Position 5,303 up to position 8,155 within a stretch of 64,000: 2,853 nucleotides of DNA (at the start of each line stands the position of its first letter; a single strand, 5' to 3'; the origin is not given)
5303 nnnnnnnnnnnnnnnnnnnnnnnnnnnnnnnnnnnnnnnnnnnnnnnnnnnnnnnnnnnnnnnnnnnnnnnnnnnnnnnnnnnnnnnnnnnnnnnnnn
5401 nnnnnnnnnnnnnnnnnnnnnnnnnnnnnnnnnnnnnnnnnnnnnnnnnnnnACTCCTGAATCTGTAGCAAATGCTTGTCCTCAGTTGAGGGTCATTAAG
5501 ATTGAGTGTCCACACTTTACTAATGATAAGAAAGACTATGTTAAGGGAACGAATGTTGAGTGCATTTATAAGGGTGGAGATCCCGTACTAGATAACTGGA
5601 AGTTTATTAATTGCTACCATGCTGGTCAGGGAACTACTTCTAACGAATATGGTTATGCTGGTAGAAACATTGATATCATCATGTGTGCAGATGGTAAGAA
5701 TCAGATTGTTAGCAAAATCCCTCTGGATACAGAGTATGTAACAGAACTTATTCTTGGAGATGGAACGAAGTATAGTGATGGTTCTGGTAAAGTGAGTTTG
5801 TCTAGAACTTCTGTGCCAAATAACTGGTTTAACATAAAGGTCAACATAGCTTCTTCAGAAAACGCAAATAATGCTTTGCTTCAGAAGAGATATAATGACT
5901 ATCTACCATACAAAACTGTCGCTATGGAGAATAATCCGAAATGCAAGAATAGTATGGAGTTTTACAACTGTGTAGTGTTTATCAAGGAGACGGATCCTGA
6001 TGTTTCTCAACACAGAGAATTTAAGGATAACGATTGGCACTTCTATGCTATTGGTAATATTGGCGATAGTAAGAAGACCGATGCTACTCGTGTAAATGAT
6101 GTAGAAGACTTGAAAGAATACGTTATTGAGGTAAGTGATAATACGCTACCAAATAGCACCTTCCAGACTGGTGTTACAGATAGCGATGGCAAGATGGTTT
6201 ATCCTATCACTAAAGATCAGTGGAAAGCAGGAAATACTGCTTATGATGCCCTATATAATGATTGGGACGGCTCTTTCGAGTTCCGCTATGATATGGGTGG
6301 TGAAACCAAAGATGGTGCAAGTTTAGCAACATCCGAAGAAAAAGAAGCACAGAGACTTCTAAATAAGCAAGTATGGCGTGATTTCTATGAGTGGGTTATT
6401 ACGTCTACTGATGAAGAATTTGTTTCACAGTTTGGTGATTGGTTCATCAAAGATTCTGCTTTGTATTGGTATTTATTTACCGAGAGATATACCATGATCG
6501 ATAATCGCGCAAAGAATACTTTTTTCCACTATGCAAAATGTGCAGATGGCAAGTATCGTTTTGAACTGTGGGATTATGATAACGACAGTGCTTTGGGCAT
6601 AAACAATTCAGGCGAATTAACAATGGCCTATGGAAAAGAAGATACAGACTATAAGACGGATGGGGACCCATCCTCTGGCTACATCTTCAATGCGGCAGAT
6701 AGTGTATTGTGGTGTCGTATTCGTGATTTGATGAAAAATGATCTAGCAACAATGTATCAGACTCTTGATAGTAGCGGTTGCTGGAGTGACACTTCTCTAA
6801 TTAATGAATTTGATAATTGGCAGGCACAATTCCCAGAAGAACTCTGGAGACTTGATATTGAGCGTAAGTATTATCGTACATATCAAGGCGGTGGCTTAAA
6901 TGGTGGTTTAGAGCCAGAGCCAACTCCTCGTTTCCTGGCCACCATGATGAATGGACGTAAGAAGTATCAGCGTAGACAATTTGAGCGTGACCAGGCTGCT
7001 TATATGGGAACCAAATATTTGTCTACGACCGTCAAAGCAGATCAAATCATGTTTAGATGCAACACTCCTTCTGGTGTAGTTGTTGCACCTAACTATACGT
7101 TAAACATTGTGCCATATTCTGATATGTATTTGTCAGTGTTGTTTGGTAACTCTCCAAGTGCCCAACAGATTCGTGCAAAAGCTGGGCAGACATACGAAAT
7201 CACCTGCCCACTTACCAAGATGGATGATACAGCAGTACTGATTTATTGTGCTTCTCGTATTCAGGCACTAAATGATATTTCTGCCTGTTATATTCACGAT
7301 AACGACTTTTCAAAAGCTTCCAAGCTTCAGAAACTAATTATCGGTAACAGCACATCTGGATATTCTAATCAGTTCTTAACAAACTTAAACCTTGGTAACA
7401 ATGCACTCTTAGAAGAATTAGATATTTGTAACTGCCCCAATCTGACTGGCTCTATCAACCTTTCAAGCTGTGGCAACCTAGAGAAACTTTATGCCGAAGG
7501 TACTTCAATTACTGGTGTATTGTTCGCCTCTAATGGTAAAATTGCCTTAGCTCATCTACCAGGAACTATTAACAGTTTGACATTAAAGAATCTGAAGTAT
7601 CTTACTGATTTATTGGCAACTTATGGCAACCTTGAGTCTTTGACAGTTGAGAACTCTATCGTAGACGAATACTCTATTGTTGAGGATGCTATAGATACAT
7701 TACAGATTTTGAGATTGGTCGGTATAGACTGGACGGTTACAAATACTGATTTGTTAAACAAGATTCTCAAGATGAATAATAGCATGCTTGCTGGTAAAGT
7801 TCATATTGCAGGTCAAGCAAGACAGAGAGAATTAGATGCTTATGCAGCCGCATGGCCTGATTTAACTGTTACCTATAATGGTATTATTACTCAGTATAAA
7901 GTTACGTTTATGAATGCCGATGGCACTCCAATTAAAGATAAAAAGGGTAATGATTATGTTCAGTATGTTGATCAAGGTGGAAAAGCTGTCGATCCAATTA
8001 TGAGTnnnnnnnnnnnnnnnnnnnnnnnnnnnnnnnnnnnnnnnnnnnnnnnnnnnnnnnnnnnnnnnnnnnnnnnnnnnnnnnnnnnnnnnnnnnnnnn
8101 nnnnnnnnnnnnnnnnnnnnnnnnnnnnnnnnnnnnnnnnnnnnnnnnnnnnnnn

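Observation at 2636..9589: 2317-aa virion-module protein combining a fibre adaptor with CotH-like, LRR, Listeria-Bacteroides repeat and LamG-like regions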

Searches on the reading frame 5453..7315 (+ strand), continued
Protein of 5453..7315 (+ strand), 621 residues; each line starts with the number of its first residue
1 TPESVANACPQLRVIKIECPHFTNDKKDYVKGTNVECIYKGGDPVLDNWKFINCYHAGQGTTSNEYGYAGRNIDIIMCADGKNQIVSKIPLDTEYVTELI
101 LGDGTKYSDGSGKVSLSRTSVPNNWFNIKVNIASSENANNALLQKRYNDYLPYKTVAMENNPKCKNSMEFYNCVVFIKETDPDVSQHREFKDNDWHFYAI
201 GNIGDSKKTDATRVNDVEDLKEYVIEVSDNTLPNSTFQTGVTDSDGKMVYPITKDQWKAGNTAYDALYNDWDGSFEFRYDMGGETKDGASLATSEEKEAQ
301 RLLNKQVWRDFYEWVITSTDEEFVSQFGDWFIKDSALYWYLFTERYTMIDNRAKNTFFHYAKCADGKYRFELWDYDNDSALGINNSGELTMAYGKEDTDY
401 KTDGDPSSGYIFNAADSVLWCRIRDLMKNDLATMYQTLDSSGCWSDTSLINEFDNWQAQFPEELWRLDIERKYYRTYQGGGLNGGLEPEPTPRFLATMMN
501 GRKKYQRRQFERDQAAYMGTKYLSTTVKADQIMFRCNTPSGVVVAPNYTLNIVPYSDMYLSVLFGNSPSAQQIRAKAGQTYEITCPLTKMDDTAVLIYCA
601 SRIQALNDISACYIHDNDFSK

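Call 47: find_homologous_proteins(query=L004:3773-5125:+, max_evalue=0.001)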
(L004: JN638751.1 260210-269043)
Query L004:3773-5125:+ (451 aa): 15 proteins with E <= 0.001 among 1640 candidates.
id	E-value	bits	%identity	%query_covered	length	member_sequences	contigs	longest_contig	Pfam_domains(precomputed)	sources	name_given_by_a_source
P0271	9.1e-92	327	58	61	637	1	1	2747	PF08757.18,PF13385.14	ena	-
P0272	9.8e-32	129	30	80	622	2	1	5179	PF08757.18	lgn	-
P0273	1.9e-31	128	30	82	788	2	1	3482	PF08757.18,PF13385.14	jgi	jgi:hypothetical protein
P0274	8.4e-31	126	29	76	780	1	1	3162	PF08757.18,PF13385.14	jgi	jgi:hypothetical protein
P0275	5.6e-26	110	29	75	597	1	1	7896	PF08757.18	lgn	-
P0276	1.1e-24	106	27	79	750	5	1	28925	PF08757.18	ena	-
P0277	1.1e-24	106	28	76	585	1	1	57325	PF08757.18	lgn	-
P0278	2.1e-24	105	27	87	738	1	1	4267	PF08757.18,PF02368.25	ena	-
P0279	1.3e-22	99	28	88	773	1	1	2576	PF08757.18,PF22359.3,PF02368.25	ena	-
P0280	1.4e-22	99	28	76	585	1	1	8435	PF08757.18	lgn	-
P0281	1.8e-22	98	28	75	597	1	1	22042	PF08757.18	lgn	-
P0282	1.2e-21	95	27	87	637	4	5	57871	PF08757.18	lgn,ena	-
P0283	1.4e-21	95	29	78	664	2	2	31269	PF08757.18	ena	-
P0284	1.6e-21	95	28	70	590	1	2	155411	PF08757.18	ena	-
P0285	2.2e-19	88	26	80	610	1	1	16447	PF08757.18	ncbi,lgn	-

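Call 50: search_solved_structures(query=A4, max_evalue=1, show_alignments=1)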
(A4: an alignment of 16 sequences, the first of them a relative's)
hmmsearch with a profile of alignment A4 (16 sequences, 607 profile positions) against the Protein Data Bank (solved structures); distinct sequences matched with E-value up to 1: 0.

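Call 65: search_solved_structures(query=A4, max_evalue=10, show_alignments=2)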
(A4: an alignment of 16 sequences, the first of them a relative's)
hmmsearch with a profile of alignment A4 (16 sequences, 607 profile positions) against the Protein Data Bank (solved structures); distinct sequences matched with E-value up to 10: 0.

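Call 66: find_related_loci(query=A2, collection=genome_contigs, flank=2000)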
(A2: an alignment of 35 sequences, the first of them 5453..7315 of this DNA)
Query A2 (621 aa) in genome_contigs; peptide patterns used: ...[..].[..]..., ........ (x = any residue, [..] = any of these).
68 stretches matched a pattern; 21 encode a relative of the query (tblastn E <= 1e-3); 20 distinct loci.
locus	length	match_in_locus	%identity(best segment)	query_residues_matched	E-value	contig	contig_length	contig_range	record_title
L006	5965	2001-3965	72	1-621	0e+0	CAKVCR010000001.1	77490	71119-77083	MAG: uncultured Odoribacter sp. isolate REFINED_METABAT215_TOP10_CONTIGS_1500_ASSEMBLY_K77_MERGED__Hadza_MoBio_hadza-A-D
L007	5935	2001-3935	68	1-621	0e+0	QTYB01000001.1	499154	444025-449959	Ruminococcus sp. AM36-2AA AM36-2AA.Scaf1, whole genome shotgun sequence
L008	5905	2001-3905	67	1-621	0e+0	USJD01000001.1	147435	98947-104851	uncultured Prevotella sp. isolate UMGS1762 genome assembly, contig: NODE_9_length_147435_cov_4.927168, whole genome shot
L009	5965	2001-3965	63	1-620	0e+0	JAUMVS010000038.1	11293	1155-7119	MAG: Phoenicibacter congonensis isolate S12M_St_49 NODE_2726_length_11293_cov_5.071632, whole genome shotgun sequence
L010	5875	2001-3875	62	1-621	0e+0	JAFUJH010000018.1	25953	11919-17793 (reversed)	MAG: Ruminococcus sp. isolate RGIG4546 Roe_deer_Rectum-2__c113824, whole genome shotgun sequence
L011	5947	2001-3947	62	1-620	0e+0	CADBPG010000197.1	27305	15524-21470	MAG: uncultured Clostridiales bacterium isolate RUG14172 genome assembly, contig: RUG14172_asm_197, whole genome shotgun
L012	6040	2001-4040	57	1-621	0e+0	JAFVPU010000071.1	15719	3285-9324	MAG: Clostridia bacterium isolate RGIG5284 Sheep_Colon-2__c306883, whole genome shotgun sequence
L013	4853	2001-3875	58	1-621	0e+0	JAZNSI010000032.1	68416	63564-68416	MAG: Clostridia bacterium isolate T1900044810_TS20190276.MAGScoT_cleanbin_000004 SGB_2776_k141_1167108, whole genome sho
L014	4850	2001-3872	57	1-621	0e+0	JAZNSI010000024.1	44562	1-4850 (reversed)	MAG: Clostridia bacterium isolate T1900044810_TS20190276.MAGScoT_cleanbin_000004 SGB_2776_k141_1162147, whole genome sho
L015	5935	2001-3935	67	1-621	0e+0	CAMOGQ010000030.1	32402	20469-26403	MAG: uncultured Lachnospiraceae bacterium isolate SRR873608_bin.22_metaWRAP_v1.3_MAG genome assembly, contig: NODE_3359_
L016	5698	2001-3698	54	1-621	0e+0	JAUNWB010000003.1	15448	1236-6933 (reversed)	MAG: Elusimicrobiales bacterium isolate S8M_St_18 NODE_1397_length_15448_cov_6.556812, whole genome shotgun sequence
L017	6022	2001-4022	51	1-621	0e+0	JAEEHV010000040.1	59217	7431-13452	MAG: Candidatus Gastranaerophilales bacterium isolate Tb.RUG.130 k141_5647414_flag=0_multi=20.6719_len=59217, whole geno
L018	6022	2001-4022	51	1-621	0e+0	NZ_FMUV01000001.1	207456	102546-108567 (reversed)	Ruminococcus sp. YE282, whole genome shotgun sequence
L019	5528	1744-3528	52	1-621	0e+0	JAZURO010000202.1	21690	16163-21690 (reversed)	MAG: Eubacteriales bacterium isolate T1900044851_TS20190317.MAGScoT_cleanbin_000019 SGB_3023_k141_4048379, whole genome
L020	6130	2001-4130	48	1-620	0e+0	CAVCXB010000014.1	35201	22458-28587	Wujia chipingensis isolate H07660-L1_cleanbin_000005 genome assembly, contig: Spades_H07660-L1_contig_313, whole genome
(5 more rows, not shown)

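Call 69: fold_search(model_id=the predicted structure, library=viral)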
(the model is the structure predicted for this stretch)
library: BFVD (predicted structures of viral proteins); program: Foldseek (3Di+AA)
matches with E <= 10: 794; with E <= 0.001: 21
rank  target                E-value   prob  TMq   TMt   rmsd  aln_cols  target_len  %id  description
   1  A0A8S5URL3            5.5e-57  1.00  0.60  0.28   1.9       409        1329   66  Uncharacterized protein (Fragment) [Siphoviridae sp. ctg6c78]
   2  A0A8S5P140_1          1.4e-18  1.00  0.48  0.29   5.3       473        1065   16  Spore coat protein H kinase fold, TRANSFERASE [Myoviridae sp. ctrCp2]
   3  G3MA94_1              4.9e-17  1.00  0.49  0.31   8.3       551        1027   16  Gp353 [Bacillus phage G]
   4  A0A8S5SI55            4.2e-15  1.00  0.45  0.40  21.8       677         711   13  CotH kinase protein [Siphoviridae sp. ctHAs12]
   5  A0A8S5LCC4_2          4.4e-14  1.00  0.28  0.17  16.7       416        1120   19  Spore coat protein [Siphoviridae sp. cttU829]
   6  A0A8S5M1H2            4.7e-14  1.00  0.40  0.26   4.9       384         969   20  Uncharacterized protein [Siphoviridae sp. ctLAw30]
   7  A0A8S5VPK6            7.9e-11  1.00  0.43  0.39   5.8       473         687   14  (no name in the UniProt tables at hand)
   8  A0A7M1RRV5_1          8.9e-11  1.00  0.41  0.21  14.3       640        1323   14  Internalin-like protein [uncultured phage cr52_1]
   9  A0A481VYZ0            9.4e-11  1.00  0.36  0.26  26.0       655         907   12  (no name in the UniProt tables at hand)
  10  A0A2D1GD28            1.7e-10  1.00  0.38  0.28  22.2       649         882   12  (no name in the UniProt tables at hand)
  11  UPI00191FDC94         6.3e-10  1.00  0.42  0.42  14.7       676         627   13  (no name look-up for this kind of identifier)
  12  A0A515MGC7            8.3e-10  1.00  0.35  0.18  22.9       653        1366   11  (no name in the UniProt tables at hand)
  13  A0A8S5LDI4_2          3.1e-08  1.00  0.18  0.12  21.4       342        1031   19  Leucine-rich repeat protein [Siphoviridae sp. ctCCX1]
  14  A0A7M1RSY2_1          7.7e-08  1.00  0.36  0.20  15.6       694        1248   12  Spore coat protein-like protein [uncultured phage cr124_1]
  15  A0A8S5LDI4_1          1.1e-07  1.00  0.30  0.19   7.8       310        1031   15  Leucine-rich repeat protein [Siphoviridae sp. ctCCX1]
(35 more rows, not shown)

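Call 84: search_protein_families(library=pfam, proteins=[L005:3478-8496:+, P0262, P0266], max_evalue=1)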
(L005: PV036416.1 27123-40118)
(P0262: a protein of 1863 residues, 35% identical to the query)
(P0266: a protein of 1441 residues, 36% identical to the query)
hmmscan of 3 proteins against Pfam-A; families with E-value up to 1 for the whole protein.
L005:3478-8496:+ (1673 aa): 6 families
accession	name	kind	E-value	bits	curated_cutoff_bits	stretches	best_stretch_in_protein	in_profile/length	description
PF13306.12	LRR_5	-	2.2e-14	53.9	27.7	1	1545-1631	20-105/127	BspA type Leucine rich repeat region (6 copies)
PF08757.17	CotH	-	0.0014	18.6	23.8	1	902-974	158-224/322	CotH kinase protein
PF12799.13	LRR_4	-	0.0076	16.9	27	1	1194-1229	2-36/44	Leucine Rich repeats (2 copies)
PF18998.6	Flg_new_2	-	0.054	13.9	23.6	1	1398-1455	14-71/73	Divergent InlB B-repeat domain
PF09479.16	Flg_new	-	0.11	13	27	0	1386-1451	5-64/65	Listeria-Bacteroides repeat domain (List_Bact_rpt)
PF11839.13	Alanine_zipper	-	0.73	10.6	23.1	0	19-73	3-57/69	Alanine-zipper, major outer membrane lipoprotein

P0262 (1863 aa): 1 family
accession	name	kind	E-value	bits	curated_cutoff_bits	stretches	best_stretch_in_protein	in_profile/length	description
PF08757.17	CotH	-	0.022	14.7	23.8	1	877-959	158-238/322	CotH kinase protein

P0266 (1441 aa): 0 families

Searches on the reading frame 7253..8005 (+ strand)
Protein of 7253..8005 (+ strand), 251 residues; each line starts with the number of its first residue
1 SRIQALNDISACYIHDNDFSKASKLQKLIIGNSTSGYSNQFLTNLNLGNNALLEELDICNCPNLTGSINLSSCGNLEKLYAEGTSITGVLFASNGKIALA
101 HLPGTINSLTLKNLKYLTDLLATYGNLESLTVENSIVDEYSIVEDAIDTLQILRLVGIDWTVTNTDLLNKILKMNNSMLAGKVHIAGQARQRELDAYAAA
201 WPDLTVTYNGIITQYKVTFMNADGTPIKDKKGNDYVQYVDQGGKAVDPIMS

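Call 8: search_protein_families(library=pfam, proteins=[window:7253-8005:+], max_evalue=10)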
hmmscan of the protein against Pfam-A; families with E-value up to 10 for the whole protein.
window:7253-8005:+ (251 aa): 2 families
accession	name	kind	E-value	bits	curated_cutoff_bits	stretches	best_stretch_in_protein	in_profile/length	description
PF12799.13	LRR_4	-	1.2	10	27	1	42-79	3-39/44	Leucine Rich repeats (2 copies)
PF00560.39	LRR_1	-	3.6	8.6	20.6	0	53-73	2-20/23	Leucine Rich Repeat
